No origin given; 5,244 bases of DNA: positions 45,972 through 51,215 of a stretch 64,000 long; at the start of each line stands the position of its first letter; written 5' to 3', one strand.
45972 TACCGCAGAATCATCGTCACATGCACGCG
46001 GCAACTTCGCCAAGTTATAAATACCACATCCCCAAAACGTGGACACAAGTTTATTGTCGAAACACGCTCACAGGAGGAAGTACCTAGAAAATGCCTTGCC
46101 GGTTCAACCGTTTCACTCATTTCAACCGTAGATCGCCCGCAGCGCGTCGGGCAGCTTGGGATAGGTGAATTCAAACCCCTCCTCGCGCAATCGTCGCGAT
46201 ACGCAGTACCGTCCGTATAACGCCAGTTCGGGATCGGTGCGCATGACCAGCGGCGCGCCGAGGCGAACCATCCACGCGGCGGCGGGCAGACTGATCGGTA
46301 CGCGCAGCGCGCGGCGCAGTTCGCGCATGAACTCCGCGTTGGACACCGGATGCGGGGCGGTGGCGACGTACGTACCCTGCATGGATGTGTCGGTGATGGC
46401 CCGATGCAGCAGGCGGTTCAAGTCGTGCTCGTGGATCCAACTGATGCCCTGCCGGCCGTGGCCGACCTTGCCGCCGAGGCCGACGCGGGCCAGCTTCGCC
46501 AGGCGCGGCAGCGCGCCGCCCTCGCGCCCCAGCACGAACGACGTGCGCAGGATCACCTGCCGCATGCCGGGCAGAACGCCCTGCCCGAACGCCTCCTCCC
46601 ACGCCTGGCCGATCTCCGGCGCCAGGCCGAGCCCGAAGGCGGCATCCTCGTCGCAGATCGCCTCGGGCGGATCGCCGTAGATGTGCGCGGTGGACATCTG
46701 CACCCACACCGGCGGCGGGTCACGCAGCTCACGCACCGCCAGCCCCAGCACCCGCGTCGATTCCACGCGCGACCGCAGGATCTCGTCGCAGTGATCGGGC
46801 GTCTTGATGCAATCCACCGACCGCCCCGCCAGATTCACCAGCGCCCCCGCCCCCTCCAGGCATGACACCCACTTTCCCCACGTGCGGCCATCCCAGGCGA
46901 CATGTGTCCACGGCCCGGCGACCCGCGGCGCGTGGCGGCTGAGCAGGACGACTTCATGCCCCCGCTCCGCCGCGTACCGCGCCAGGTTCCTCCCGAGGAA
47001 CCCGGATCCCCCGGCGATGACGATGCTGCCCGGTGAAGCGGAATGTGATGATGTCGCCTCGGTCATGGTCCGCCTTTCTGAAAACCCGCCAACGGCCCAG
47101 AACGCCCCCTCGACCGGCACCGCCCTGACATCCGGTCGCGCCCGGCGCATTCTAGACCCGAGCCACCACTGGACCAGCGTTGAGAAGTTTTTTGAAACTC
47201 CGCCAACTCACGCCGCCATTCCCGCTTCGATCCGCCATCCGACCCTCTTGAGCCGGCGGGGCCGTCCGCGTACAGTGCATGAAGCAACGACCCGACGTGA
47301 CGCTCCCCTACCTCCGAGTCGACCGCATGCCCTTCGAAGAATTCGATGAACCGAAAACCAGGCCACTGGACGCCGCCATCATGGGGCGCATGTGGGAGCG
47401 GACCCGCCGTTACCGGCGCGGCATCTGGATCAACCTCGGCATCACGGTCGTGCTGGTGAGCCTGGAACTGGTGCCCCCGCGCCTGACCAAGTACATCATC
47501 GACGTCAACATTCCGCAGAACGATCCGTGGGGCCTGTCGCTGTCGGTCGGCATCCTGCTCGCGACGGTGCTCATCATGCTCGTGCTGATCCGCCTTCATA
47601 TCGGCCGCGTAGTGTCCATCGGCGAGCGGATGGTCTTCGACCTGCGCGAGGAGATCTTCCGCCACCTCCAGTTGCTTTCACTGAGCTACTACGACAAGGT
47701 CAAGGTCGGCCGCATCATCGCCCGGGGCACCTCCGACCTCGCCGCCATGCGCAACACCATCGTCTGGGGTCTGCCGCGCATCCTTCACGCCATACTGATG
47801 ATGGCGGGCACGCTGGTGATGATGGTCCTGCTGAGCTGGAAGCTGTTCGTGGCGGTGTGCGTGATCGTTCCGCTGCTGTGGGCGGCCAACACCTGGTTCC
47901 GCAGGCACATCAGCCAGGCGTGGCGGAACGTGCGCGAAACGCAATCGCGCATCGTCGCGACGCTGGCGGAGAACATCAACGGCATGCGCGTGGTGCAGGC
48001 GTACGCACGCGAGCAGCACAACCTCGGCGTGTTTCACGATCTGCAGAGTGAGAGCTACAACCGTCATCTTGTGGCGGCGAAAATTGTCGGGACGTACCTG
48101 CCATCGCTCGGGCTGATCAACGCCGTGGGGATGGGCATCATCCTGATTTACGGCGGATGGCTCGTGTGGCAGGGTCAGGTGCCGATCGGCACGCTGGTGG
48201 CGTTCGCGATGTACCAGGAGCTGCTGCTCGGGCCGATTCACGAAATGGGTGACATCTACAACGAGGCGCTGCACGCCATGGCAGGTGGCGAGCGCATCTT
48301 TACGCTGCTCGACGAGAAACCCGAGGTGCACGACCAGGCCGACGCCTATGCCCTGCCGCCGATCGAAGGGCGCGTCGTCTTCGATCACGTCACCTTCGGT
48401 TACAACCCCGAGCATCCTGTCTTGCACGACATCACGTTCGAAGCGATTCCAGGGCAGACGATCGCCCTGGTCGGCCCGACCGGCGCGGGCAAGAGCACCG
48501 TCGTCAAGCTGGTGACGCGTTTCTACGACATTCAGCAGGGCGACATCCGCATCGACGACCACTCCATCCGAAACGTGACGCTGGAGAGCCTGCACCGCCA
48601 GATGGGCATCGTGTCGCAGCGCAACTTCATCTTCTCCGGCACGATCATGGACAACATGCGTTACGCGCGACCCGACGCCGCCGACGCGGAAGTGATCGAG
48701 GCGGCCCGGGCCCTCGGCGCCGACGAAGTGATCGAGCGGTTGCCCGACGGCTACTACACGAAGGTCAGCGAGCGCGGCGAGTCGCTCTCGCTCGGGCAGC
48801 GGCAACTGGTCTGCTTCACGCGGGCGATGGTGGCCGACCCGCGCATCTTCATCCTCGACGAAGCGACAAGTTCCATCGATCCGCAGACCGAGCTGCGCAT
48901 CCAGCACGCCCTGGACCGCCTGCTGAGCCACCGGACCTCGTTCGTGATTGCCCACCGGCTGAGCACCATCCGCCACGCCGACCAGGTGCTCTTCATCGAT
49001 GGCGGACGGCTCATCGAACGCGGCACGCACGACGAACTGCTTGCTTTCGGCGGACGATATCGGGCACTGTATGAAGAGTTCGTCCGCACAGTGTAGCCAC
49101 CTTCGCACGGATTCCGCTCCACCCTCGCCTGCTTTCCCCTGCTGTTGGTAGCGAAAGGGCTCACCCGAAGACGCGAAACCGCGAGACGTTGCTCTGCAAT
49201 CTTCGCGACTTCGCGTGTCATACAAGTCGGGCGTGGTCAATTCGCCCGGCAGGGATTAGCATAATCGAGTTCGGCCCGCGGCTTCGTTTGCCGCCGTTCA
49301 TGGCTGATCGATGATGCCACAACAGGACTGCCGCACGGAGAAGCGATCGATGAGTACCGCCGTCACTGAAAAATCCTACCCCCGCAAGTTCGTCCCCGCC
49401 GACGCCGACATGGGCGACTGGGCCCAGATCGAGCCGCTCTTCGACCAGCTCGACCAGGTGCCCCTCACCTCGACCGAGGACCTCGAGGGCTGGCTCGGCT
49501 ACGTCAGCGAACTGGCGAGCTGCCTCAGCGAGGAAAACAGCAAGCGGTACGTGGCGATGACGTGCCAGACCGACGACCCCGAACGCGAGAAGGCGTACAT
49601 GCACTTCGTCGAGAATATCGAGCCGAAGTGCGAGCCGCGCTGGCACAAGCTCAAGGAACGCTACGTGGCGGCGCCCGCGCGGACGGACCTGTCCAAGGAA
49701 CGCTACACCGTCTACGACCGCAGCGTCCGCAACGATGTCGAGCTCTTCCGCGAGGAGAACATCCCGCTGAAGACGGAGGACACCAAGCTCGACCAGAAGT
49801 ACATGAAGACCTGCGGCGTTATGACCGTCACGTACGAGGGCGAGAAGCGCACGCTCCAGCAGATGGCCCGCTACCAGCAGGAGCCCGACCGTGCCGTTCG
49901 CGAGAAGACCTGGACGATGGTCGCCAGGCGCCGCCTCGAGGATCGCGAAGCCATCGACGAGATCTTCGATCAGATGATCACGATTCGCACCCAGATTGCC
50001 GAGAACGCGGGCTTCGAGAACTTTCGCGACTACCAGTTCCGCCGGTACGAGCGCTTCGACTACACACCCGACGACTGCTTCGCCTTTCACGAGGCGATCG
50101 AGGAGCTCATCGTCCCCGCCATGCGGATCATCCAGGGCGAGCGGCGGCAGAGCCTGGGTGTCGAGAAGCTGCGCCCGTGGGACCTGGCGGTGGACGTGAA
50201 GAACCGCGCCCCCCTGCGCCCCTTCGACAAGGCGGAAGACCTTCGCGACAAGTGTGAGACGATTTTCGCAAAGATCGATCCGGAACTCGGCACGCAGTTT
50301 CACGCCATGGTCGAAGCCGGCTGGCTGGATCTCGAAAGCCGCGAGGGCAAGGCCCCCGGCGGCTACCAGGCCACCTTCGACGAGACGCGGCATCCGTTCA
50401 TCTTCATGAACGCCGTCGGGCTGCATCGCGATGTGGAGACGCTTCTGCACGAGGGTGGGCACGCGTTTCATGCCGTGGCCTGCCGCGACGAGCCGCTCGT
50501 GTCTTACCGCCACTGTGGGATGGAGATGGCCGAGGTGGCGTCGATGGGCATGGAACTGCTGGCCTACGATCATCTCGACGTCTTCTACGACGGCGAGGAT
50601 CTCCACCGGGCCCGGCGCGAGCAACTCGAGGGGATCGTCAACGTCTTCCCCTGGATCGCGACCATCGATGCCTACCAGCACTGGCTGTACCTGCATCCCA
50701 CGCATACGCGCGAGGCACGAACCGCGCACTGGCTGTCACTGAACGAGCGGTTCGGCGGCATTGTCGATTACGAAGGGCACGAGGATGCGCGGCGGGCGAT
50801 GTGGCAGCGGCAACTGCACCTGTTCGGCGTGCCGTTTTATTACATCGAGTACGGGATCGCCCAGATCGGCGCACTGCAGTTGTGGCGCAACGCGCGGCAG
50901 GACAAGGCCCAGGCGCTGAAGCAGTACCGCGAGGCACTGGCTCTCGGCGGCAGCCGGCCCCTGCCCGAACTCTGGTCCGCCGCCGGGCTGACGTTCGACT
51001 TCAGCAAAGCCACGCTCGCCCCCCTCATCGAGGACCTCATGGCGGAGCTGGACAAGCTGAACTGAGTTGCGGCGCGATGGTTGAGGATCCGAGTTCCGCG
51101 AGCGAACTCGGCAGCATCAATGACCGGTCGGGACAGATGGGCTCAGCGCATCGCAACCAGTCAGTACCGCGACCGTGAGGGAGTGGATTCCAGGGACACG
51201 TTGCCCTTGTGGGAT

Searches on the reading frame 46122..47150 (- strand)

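Call 95: search_protein_families(library=pfam, proteins=[window:46122-47150:-], max_evalue=0.001)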
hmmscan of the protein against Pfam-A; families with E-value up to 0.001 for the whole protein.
window:46122-47150:- (342 aa): 3 families
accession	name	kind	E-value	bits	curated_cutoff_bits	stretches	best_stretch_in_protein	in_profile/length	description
PF01370.27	Epimerase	-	3.9e-13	49.8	20.9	1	43-254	1-227/240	NAD dependent epimerase/dehydratase family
PF08338.16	DUF1731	-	1.1e-09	38.3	27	1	292-340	3-47/47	Domain of unknown function (DUF1731)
PF16363.11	GDP_Man_Dehyd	-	0.00013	22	27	0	45-74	2-31/332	GDP-mannose 4,6 dehydratase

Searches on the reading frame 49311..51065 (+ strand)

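Call 95: search_protein_families(library=pfam, proteins=[window:49311-51065:+], max_evalue=0.001)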
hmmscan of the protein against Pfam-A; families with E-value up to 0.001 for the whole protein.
window:49311-51065:+ (584 aa): 1 family
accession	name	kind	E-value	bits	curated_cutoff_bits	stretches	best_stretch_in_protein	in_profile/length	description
PF01432.26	Peptidase_M3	-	1.3e-45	157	27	1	188-569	2-452/457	Peptidase family M3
